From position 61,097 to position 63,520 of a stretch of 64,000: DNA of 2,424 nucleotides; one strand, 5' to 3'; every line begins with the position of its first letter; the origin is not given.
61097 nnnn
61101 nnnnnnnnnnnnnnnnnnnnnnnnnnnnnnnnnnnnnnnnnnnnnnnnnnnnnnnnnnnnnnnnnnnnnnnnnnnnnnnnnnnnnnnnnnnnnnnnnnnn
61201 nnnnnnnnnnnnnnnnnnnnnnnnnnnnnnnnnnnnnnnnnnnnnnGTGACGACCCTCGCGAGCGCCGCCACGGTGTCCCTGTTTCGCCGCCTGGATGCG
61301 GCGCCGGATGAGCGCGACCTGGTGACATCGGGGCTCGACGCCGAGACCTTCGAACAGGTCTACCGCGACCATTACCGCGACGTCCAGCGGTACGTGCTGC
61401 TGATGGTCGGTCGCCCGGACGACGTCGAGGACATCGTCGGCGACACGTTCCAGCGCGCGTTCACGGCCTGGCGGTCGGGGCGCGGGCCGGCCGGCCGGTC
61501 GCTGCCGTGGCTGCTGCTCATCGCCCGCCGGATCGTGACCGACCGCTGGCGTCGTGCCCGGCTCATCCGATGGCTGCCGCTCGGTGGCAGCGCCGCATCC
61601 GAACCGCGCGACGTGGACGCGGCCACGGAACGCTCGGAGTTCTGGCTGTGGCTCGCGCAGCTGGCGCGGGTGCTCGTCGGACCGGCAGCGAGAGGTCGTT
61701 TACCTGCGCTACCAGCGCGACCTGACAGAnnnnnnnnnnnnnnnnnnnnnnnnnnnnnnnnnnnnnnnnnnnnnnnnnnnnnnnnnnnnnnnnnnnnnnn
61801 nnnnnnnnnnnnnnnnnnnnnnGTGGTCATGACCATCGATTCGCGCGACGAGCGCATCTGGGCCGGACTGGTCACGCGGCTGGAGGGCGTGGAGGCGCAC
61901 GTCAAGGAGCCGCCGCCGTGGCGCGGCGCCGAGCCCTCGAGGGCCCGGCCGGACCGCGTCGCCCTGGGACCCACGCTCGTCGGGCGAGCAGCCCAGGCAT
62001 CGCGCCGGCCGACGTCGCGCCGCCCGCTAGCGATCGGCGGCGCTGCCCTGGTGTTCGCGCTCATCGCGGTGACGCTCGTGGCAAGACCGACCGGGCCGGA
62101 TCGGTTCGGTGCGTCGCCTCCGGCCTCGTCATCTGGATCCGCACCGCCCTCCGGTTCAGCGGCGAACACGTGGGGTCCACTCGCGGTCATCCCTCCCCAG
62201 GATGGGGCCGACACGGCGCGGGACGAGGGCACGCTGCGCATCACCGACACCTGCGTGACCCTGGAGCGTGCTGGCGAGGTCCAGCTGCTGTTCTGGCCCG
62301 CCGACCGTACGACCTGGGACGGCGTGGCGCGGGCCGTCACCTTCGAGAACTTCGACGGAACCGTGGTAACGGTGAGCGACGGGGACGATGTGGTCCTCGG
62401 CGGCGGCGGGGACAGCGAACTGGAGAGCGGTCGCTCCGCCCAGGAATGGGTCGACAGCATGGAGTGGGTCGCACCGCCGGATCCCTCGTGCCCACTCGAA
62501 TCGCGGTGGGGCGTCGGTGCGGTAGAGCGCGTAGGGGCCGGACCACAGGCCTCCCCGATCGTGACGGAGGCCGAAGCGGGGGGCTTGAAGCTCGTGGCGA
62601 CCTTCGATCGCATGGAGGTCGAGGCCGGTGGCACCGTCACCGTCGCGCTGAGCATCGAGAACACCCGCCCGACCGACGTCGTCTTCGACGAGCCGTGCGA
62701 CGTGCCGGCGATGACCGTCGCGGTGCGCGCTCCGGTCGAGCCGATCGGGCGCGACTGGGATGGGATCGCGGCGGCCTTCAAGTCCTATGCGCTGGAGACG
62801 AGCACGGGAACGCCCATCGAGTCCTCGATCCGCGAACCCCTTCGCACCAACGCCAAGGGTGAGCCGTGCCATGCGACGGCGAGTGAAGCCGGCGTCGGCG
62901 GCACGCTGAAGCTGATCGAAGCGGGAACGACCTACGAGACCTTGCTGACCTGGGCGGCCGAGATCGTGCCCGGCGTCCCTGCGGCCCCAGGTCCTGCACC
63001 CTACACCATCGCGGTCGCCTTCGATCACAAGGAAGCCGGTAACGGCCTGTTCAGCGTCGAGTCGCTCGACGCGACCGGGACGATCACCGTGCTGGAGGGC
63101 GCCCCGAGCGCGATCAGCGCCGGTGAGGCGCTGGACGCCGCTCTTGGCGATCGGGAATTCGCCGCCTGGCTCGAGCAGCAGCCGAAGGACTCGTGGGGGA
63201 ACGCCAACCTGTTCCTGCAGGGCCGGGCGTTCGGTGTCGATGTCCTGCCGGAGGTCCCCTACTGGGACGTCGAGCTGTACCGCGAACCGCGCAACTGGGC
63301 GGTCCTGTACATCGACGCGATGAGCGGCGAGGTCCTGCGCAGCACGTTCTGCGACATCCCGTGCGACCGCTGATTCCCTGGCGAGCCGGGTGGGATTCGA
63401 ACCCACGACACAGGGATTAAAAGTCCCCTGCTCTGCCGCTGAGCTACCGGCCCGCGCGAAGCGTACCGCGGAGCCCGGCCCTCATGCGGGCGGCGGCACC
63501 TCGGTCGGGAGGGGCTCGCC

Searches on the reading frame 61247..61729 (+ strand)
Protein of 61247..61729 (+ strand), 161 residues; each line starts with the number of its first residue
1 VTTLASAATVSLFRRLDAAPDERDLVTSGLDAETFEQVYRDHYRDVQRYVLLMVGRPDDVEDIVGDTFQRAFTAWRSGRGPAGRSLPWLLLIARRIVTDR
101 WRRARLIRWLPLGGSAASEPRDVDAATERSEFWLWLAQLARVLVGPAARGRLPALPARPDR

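Call 8: search_protein_families(library=pfam, proteins=[window:61247-61729:+], max_evalue=0.01)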
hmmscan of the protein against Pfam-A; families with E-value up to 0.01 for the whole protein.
window:61247-61729:+ (161 aa): 1 family
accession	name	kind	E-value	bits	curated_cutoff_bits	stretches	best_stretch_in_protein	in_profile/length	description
PF04542.20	Sigma70_r2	-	3.8e-11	43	24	1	39-105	2-69/71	Sigma-70 region 2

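Call 13: search_protein_families(library=ncbifam, proteins=[window:61247-61729:+], max_evalue=0.001)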
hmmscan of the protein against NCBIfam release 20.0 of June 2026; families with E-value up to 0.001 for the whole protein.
window:61247-61729:+ (161 aa): 29 families (the best 25 are shown)
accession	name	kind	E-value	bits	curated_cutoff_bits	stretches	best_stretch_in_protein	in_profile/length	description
NF009166.1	PRK12513.1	equivalog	5.1e-11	42.6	206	1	31-110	20-98/193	RNA polymerase sigma factor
NF007227.0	PRK09645.1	subfamily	1.8e-10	41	202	1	29-107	9-87/177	sigma-70 family RNA polymerase sigma factor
TIGR02983.1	SigE-fam_strep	subfamily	4e-09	36.5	141.55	1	32-140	5-112/162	SigE family RNA polymerase sigma factor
TIGR02952.1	Sig70_famx2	equivalog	5e-08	33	206.45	1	30-108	8-86/170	ECF subfamily RNA polymerase sigma factor, BldN family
NF009193.0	PRK12541.1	equivalog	1.4e-07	31.9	171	1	33-104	5-74/161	RNA polymerase sigma factor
NF007217.0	PRK09639.1-1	equivalog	2.1e-07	30.9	239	1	33-113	3-82/194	RNA polymerase sigma factor SigX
TIGR02937.1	sigma70-ECF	superfamily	8.3e-07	28.8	42.9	1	34-110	2-78/165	sigma-70 family RNA polymerase sigma factor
NF007216.0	PRK09638.1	equivalog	8.4e-07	28.9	194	1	22-106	5-90/180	RNA polymerase sigma factor SigY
TIGR02950.1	SigM_subfam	subfamily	1e-06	28.7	147.95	1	35-105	2-70/159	RNA polymerase sigma factor, SigM family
NF009185.0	PRK12533.1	equivalog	2.2e-06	27.5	248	1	49-105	45-99/231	RNA polymerase sigma factor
NF007220.0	PRK09639.1-5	equivalog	5e-06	26.4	260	1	33-105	3-74/181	RNA polymerase sigma factor SigX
NF008894.0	PRK11924.3-1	equivalog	6.5e-06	26.3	258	1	17-106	4-94/188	RNA polymerase sigma factor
NF006089.0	PRK08241.1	subfamily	1.1e-05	24.7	240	1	30-134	19-121/343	RNA polymerase subunit sigma-70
TIGR02985.1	Sig70_bacteroi1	subfamily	1.4e-05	25.4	126.4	1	34-103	2-70/162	RNA polymerase sigma-70 factor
NF041727.1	ECF_sigma_FecI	equivalog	1.9e-05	24.7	260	1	31-108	9-84/169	ferric citrate uptake sigma factor FecI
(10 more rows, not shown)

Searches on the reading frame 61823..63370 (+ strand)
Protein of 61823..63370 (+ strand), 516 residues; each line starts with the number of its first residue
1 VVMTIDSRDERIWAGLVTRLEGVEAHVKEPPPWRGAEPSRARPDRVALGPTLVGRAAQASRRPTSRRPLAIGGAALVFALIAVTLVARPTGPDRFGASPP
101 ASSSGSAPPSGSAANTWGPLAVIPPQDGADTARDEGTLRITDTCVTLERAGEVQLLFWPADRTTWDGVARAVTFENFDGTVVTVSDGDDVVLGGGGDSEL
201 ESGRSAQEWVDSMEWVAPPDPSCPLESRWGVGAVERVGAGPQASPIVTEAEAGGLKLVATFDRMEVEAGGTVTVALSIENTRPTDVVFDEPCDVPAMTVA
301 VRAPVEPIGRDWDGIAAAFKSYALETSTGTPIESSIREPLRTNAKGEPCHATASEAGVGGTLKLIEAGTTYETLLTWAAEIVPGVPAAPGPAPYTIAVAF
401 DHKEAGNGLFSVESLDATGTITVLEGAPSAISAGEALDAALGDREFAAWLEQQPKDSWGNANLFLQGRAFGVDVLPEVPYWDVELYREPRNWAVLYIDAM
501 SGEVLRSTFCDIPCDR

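Call 8: search_protein_families(library=pfam, proteins=[window:61823-63370:+], max_evalue=0.01)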
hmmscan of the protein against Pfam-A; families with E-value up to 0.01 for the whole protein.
window:61823-63370:+ (516 aa): 1 family
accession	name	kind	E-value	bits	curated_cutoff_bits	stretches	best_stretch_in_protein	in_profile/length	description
PF03413.25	PepSY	-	0.0004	21.1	24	1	431-507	2-59/60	Peptidase propeptide and YPEB domain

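Call 13: search_protein_families(library=ncbifam, proteins=[window:61823-63370:+], max_evalue=0.001)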
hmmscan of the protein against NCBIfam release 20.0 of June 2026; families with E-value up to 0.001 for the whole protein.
window:61823-63370:+ (516 aa): 0 families

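Call 40: search_protein_families(library=pfam, proteins=[window:61823-63370:+], max_evalue=10)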
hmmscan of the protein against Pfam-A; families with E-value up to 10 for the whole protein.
window:61823-63370:+ (516 aa): 1 family
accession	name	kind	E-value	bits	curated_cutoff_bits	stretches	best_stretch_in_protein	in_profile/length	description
PF03413.25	PepSY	-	0.0004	21.1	24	1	431-507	2-59/60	Peptidase propeptide and YPEB domain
